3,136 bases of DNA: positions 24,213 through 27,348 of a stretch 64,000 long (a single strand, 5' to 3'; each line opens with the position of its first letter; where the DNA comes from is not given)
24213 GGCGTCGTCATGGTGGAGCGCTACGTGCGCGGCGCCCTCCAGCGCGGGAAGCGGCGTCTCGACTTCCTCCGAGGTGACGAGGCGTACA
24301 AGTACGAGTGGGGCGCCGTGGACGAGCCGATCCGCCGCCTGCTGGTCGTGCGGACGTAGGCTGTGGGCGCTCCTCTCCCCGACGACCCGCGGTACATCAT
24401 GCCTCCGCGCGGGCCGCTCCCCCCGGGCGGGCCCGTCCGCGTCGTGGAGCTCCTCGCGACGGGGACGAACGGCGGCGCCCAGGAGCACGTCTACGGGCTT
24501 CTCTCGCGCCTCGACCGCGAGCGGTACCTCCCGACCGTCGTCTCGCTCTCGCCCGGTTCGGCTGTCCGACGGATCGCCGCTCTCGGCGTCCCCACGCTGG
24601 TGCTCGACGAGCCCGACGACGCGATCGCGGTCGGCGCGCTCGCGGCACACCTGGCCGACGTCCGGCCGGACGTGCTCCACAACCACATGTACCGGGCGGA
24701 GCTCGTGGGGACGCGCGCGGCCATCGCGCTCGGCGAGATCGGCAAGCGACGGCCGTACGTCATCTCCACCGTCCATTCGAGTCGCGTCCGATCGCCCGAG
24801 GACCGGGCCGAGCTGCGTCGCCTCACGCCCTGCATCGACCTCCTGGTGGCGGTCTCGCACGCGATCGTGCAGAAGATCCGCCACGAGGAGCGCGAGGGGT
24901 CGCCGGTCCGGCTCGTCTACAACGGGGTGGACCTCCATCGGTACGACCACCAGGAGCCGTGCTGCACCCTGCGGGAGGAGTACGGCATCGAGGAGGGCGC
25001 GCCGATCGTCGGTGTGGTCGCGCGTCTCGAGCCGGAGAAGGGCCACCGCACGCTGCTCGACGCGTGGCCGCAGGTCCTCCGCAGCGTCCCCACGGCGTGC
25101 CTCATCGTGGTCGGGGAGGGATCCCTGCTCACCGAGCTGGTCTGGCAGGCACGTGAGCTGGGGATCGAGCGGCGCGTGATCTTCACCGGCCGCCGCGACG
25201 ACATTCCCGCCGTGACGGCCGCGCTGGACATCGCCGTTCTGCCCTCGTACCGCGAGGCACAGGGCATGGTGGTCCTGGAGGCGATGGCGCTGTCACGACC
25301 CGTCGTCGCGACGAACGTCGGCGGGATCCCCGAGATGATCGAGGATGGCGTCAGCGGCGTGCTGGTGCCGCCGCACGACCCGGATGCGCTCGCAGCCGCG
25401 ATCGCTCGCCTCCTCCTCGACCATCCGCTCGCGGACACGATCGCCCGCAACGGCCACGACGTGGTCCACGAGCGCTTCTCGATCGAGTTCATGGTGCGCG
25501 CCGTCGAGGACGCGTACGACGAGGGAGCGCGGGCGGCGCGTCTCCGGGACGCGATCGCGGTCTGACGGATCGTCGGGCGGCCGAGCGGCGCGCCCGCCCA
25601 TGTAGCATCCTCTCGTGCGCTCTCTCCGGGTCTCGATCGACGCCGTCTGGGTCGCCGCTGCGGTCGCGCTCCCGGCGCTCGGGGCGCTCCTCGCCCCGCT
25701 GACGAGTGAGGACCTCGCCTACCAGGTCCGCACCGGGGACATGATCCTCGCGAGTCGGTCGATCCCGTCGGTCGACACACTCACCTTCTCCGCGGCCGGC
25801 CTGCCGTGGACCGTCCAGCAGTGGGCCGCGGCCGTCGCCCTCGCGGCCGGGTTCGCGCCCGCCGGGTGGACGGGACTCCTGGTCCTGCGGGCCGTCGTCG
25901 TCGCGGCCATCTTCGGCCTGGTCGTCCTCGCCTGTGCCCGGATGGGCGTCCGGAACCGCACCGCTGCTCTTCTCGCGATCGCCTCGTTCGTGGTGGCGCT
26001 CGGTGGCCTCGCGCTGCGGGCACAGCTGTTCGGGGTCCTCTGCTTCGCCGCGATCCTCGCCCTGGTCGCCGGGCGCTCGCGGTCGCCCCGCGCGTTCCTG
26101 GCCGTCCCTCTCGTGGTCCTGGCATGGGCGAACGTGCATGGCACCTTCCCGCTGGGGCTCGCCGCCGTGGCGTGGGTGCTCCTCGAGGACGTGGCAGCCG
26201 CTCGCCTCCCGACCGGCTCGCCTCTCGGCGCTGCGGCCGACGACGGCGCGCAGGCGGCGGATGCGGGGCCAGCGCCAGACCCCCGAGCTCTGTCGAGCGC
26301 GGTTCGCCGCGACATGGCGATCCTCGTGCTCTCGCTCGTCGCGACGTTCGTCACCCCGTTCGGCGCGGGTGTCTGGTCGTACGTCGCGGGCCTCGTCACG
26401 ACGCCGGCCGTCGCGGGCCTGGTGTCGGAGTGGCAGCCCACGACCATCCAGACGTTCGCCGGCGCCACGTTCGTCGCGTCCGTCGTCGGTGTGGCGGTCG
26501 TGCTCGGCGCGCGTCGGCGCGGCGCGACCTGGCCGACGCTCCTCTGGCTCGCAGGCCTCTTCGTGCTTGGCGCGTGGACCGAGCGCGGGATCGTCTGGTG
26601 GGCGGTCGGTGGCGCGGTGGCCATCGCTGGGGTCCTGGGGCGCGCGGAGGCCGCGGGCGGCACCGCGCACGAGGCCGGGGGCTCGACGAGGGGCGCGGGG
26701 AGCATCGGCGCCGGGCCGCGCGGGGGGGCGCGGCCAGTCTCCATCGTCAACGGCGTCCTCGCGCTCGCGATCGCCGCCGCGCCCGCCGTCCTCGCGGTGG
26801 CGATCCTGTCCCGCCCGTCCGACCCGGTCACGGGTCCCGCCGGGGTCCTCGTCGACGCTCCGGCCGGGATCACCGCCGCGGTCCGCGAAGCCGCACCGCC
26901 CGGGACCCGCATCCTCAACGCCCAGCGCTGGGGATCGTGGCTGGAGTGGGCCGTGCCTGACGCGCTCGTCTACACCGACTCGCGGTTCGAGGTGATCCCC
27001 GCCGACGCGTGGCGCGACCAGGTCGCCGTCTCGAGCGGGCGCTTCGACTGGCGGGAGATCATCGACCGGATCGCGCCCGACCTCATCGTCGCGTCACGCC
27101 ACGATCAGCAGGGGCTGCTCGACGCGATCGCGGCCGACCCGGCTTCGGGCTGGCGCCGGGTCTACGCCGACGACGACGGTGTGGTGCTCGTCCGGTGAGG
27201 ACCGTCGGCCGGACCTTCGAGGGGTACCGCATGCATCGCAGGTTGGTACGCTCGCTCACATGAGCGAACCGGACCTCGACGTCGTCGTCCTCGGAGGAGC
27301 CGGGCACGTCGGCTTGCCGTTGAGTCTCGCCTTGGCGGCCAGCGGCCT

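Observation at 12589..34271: A 22-kb glycoconjugate supercluster that resembles a PIM/lipomannan or GPI-anchor assembly toolkit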

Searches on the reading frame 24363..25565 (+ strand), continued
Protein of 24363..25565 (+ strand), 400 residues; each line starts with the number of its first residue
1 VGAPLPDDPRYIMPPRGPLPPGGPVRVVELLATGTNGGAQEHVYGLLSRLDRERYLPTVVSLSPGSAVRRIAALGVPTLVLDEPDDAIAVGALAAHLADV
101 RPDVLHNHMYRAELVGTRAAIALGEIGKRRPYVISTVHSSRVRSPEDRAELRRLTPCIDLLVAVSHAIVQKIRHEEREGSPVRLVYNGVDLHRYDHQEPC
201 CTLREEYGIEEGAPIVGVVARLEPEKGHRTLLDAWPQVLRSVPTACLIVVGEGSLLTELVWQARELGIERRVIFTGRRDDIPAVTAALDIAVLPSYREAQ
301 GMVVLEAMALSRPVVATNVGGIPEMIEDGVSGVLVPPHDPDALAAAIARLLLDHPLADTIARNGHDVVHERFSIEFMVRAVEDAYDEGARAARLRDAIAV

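Call 84: search_protein_families(library=pfam, proteins=[L013:13901-15382:+, L004:8336-9736:+, L068:11517-12911:+, L048:3882-5276:+, L020:11451-12659:+, L071:1980-3116:-, L026:4826-5926:-, L052:14737-15807:+, L019:8026-9087:+, L047:12131-13123:-], max_evalue=0.001)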
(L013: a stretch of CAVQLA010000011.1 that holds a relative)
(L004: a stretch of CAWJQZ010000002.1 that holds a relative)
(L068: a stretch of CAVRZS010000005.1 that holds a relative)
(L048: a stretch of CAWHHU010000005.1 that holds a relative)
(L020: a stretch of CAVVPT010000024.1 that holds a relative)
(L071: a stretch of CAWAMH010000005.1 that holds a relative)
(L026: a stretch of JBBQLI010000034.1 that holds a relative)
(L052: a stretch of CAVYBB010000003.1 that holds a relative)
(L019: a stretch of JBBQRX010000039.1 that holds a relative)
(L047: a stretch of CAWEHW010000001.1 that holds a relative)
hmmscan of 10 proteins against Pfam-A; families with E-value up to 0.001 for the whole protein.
L013:13901-15382:+ (493 aa): 5 families
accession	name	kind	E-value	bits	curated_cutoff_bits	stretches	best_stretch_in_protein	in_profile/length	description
PF01637.24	ATPase_2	-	6.2e-08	33.2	33.2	1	11-190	2-190/225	ATPase domain predominantly from Archaea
PF13173.12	AAA_14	-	1.9e-06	28.3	27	1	33-185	4-126/129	AAA domain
PF12802.13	MarR_2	-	7.3e-05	23.3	27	1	265-313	10-60/61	MarR family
PF13401.12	AAA_22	-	0.00011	23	27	1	32-155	6-124/130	AAA domain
PF12840.13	HTH_20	-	0.00076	19.9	27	0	267-304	11-49/51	Helix-turn-helix domain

L004:8336-9736:+ (466 aa): 2 families
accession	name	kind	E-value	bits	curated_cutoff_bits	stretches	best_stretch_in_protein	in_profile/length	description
PF02397.22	Bac_transf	-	2.2e-70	236.3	27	1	276-463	1-178/179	Bacterial sugar transferase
PF13727.12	CoA_binding_3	-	1e-22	81.4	25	1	66-231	3-166/175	CoA-binding domain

L068:11517-12911:+ (464 aa): 0 families

L048:3882-5276:+ (464 aa): 0 families

L020:11451-12659:+ (402 aa): 1 family
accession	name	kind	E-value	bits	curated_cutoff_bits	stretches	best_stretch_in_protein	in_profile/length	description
PF00082.27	Peptidase_S8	-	4.2e-41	141.6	21.8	1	77-315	1-259/288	Subtilase family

L071:1980-3116:- (378 aa): 1 family
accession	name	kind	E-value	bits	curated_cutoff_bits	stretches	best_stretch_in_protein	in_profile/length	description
PF09594.16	GT87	-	0.00051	20.3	25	1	81-282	1-202/237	Glycosyltransferase family 87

L026:4826-5926:- (366 aa): 4 families
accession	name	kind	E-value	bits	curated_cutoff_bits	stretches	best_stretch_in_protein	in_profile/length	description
PF01041.23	DegT_DnrJ_EryC1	-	1.1e-120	403.6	19.8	1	10-354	4-360/360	DegT/DnrJ/EryC1/StrS aminotransferase family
PF01212.27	Beta_elim_lyase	-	2.7e-11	43.7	27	1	18-273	20-282/288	Beta-eliminating lyase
PF01053.26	Cys_Met_Meta_PP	-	2.6e-07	30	27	1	33-158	55-180/381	Cys/Met metabolism PLP-dependent enzyme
PF00266.25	Aminotran_5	-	0.00054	19.5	21.5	1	33-157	46-181/371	Aminotransferase class-V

L052:14737-15807:+ (356 aa): 1 family
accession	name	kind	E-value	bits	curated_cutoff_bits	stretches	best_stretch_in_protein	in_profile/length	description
PF09594.16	GT87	-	3.5e-05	24.1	25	1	72-282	1-216/237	Glycosyltransferase family 87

L019:8026-9087:+ (353 aa): 1 family
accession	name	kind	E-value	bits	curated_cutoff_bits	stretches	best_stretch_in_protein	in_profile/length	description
PF04188.19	Mannosyl_trans2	-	4.1e-06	26.8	22.4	1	46-155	59-173/443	Mannosyltransferase (PIG-V)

L047:12131-13123:- (330 aa): 5 families
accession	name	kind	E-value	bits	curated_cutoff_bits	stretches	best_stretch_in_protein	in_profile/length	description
PF16363.11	GDP_Man_Dehyd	-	1.1e-127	426.5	27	1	7-311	1-332/332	GDP-mannose 4,6 dehydratase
PF01370.27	Epimerase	-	1.6e-68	231.1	20.9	1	6-243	1-239/240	NAD dependent epimerase/dehydratase family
PF04321.23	RmlD_sub_bind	-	2.6e-09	37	27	1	7-177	4-153/287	RmlD substrate binding domain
PF05368.20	NmrA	-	2.6e-06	27.7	27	1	5-72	4-70/298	NmrA-like family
PF13460.12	NAD_binding_10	-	5.2e-06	26.9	27.2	1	10-73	1-62/184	NAD(P)H-binding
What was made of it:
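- The cassette-like variability, with DegT and Gmd modules, is typical of O-antigen or CPS loci (call 84).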

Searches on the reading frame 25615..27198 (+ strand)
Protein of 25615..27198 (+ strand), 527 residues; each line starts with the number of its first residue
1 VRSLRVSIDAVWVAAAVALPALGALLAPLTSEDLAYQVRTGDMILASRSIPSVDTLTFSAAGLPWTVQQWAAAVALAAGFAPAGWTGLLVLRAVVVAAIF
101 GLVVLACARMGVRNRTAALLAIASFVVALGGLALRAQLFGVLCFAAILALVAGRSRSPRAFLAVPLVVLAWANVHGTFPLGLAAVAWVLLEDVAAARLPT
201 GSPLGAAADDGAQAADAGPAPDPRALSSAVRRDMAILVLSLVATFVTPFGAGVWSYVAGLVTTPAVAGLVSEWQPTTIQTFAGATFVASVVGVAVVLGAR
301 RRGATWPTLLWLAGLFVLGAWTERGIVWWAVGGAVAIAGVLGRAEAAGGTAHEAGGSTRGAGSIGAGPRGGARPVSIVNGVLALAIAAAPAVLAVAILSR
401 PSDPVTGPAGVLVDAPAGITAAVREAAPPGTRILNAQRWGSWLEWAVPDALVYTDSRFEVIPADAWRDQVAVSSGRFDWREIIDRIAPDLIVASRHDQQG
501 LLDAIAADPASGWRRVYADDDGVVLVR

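Call 6: search_protein_families(library=pfam, proteins=[window:25615-27198:+], max_evalue=0.01)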
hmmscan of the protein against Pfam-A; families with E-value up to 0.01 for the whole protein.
window:25615-27198:+ (527 aa): 0 families

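Call 10: search_protein_families(library=ncbifam, proteins=[window:25615-27198:+], max_evalue=0.01)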
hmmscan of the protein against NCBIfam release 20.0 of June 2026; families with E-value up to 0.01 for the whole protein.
window:25615-27198:+ (527 aa): 0 families

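Call 23: search_solved_structures(query=A2, max_evalue=1)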
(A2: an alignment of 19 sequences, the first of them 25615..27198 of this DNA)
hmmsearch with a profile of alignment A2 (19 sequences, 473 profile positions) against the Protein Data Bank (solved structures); distinct sequences matched with E-value up to 1: 1.
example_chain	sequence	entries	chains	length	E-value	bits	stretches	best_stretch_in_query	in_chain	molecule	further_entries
7o37_k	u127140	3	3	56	0.42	12.9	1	31-60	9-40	Cytochrome c oxidase subunit 7B, mitochondrial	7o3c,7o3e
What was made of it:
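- Closest known: Oligosaccharyltransferases STT3/AglB/PglB. Different: WWDYG is absent in 0 of 35 family members. g11 is short at 527 aa. No sequence-level hit to any PDB OST was found (call 23).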

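Call 28: find_homologous_proteins(query=window:25615-27198:+, max_evalue=0.00001)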
Query window:25615-27198:+ (527 aa): 165 proteins with E <= 0.00001 among 8000 candidates; the best 120 are listed.
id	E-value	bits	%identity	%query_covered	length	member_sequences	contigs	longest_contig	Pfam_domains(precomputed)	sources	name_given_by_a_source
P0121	0.0e+0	1088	100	100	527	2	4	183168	-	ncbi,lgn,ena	-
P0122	1.7e-224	764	74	100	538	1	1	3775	-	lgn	-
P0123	1.3e-191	656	67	100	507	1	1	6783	-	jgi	jgi:hypothetical protein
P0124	1.1e-183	630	62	100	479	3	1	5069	-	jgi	jgi:hypothetical protein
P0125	2.6e-183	629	61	100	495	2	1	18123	-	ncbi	-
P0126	2.1e-176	606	61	99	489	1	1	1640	-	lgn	-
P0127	1.0e-174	600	59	100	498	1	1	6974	-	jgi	jgi:hypothetical protein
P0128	1.7e-173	596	60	99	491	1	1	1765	-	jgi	jgi:hypothetical protein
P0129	2.0e-173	596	59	100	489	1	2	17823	-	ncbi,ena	-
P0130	7.4e-172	591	57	100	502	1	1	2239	-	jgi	jgi:hypothetical protein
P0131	2.1e-169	583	59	99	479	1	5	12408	-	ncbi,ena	-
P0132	2.5e-168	579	57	100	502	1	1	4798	-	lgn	-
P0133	8.5e-167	574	57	100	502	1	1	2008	-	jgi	jgi:hypothetical protein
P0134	2.6e-140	487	49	100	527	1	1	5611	-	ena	-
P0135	3.0e-140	487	49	100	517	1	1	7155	-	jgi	jgi:hypothetical protein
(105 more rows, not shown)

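Call 39: predict_structure(alignment_id=A5)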
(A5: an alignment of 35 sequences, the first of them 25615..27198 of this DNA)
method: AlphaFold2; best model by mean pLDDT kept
length: 527 residues; sequences in the alignment: 35
mean_pLDDT: 91.2   pTM: 0.92
mean pLDDT of the five models: 91.2, 90.0, 89.7, 88.9, 87.5
residues with pLDDT >= 90: 408; 70-90: 81; 50-70: 25; < 50: 13
segments of 3 or more residues with pLDDT < 50: 359-369
pLDDT, mean of each block of 10 residues (from residue 1): 90 98 97 94 96 90 89 98 96 98 98 97 97 96 99 96 98 96 98 86 52 67 90 98 95 91 82 91 97 97 94 98 96 98 89 58 47 86 97 96 91 94 96 87 94 85 90 93 96 93 95 96 95
secondary structure, 60 per line:
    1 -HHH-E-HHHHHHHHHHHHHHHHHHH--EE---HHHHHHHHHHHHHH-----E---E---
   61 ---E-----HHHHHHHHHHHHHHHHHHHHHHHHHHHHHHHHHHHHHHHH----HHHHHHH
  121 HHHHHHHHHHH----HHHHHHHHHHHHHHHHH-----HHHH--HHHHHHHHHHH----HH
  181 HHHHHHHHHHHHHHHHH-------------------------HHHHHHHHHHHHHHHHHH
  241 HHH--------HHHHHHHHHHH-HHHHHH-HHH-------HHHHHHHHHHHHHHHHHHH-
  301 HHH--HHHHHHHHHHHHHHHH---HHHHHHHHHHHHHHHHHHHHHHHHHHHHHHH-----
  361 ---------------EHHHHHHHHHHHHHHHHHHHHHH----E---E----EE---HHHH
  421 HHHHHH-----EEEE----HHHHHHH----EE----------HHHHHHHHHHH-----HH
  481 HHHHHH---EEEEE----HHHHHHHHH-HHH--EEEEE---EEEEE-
elements in order: H8-26 H34-47 H70-109 H114-131 H136-152 H158-161 H164-174 H179-197 H223-243 H252-262 H264-269 H281-299 H306-321 H325-355 H377-398 H417-426 E432-435 H440-446 H463-473 H479-486 E490-494 H499-507 E514-518 E522-526
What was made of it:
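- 25615..27198 (+): g11: STT3/AglB-like GT-C with a C-terminal globular domain and no WWDYG motif. AF2 model with pLDDT 91 and pTM 0.92 (call 39).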

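Call 42: fold_search(model_id=the predicted structure, library=pdb)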
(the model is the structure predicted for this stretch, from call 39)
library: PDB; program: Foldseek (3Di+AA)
matches with E <= 10: 155; with E <= 0.001: 16
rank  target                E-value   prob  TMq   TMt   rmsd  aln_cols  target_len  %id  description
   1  8age_A                1.6e-05  1.00  0.59  0.49  10.8       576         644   10  Structure of yeast oligosaccharylransferase complex with acceptor peptide bound (released 2022-12-07)
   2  7zlg_A                1.6e-05  1.00  0.46  0.38  11.5       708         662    9  Cryo-EM structure of C-mannosyltransferase CeDPY19, in complex with acceptor peptide and bound to CMT2-Fab and anti-Fa (released 2023-01-11)
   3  7zlh_A                2.2e-05  1.00  0.38  0.32  12.8       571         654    8  Cryo-EM structure of C-mannosyltransferase CeDPY19, in apo state, bound to CMT2-Fab and anti-Fab nanobody (released 2023-01-11)
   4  7zli_A                3.8e-05  1.00  0.41  0.34  12.8       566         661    8  Cryo-EM structure of C-mannosyltransferase CeDPY19, in complex with Dol25-P-Man and bound to CMT2-Fab and anti-Fab nan (released 2023-01-11)
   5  8agb_A                5.5e-05  1.00  0.56  0.47  12.8       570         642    9  Structure of yeast oligosaccharylransferase complex with lipid-linked oligosaccharide bound (released 2022-12-07)
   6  8agc_A                5.8e-05  1.00  0.55  0.43  10.8       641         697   10  Structure of yeast oligosaccharylransferase complex with lipid-linked oligosaccharide and non-acceptor peptide bound (released 2022-12-07)
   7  7oci_F                8.1e-05  1.00  0.54  0.46  12.5       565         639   11  Cryo-EM structure of yeast Ost6p containing oligosaccharyltransferase complex (released 2022-02-16)
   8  9n9j_I                1.4e-04  1.00  0.53  0.41  11.8       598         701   10  Structure of a GRP94 folding intermediate engaged with a CCDC134- and FKBP11-bound secretory translocon (released 2025-11-19)
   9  6s7o_A                1.5e-04  1.00  0.54  0.45   8.7       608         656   10  Cryo-EM structure of human oligosaccharyltransferase complex OST-A (released 2019-12-18)
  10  6s7t_A                2.0e-04  1.00  0.56  0.43   8.3       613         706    9  Cryo-EM structure of human oligosaccharyltransferase complex OST-B (released 2019-12-18)
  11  6ftg_5                2.0e-04  1.00  0.52  0.43  12.5       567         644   11  Subtomogram average of OST-containing ribosome-translocon complexes from canine rough microsomal membranes (released 2018-03-21)
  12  3wak                  3.2e-04  1.00  0.53  0.34  12.0       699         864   13  Crystal structure of the Archaeoglobus fulgidus oligosaccharyltransferase (O29867_ARCFU) in the apo form (released 2013-10-30)
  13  6ezn_F                3.6e-04  1.00  0.52  0.44  14.2       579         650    9  Cryo-EM structure of the yeast oligosaccharyltransferase (OST) complex (released 2018-01-17)
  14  6gxc_A                3.6e-04  1.00  0.50  0.39  11.6       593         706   10  Bacterial oligosaccharyltransferase PglB in complex with an inhibitory peptide and a reactive lipid-linked oligosaccha (released 2018-11-14)
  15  8if8_C                6.0e-04  1.00  0.44  0.41   8.9       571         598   14  Arabinosyltransferase AftA (released 2023-05-31)
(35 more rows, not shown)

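Call 55: search_protein_families(library=pfam, proteins=[window:25615-27198:+], max_evalue=10)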
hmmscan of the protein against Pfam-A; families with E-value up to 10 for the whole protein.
window:25615-27198:+ (527 aa): 1 family
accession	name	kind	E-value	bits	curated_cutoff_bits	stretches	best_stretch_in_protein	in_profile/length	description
PF17494.7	DUF5429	-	9.1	6.9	27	1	358-399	29-72/76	Family of unknown function (DUF5429)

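Call 61: find_encoding_contigs(protein=window:25615-27198:+, flank=2000, max_places=3)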
Protein window:25615-27198:+ (527 aa): 10 contigs read that carry it; 3 places shown.
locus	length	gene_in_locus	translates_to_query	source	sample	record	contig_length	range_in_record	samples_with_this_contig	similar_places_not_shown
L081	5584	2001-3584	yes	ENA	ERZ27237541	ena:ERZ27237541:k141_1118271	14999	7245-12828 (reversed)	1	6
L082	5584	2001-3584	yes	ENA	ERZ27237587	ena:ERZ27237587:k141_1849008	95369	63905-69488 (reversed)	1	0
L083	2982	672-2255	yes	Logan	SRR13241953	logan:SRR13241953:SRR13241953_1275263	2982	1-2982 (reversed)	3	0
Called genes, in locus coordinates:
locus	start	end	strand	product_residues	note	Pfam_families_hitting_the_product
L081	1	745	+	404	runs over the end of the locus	PF07395:Mig-14, PF13480:Acetyltransf_6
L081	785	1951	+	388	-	PF13439:Glyco_transf_4, PF13579:Glyco_trans_4_4, PF20706:GT4-conflict (weak), PF00534:Glycos_transf_1, PF13692:Glyco_trans_1_4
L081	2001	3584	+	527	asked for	-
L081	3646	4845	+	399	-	PF03721:UDPG_MGDP_dh_N, PF00984:UDPG_MGDP_dh, PF03720:UDPG_MGDP_dh_C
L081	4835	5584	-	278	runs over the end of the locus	-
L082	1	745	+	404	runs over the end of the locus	PF07395:Mig-14, PF13480:Acetyltransf_6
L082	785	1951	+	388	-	PF13439:Glyco_transf_4, PF13579:Glyco_trans_4_4, PF20706:GT4-conflict (weak), PF00534:Glycos_transf_1, PF13692:Glyco_trans_1_4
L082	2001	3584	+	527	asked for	-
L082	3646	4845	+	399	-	PF03721:UDPG_MGDP_dh_N, PF00984:UDPG_MGDP_dh, PF03720:UDPG_MGDP_dh_C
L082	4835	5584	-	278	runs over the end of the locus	-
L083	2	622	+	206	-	?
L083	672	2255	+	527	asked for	-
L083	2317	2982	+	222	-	?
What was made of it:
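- Checked: An independent ENA gene call also lists g12b (call 61).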
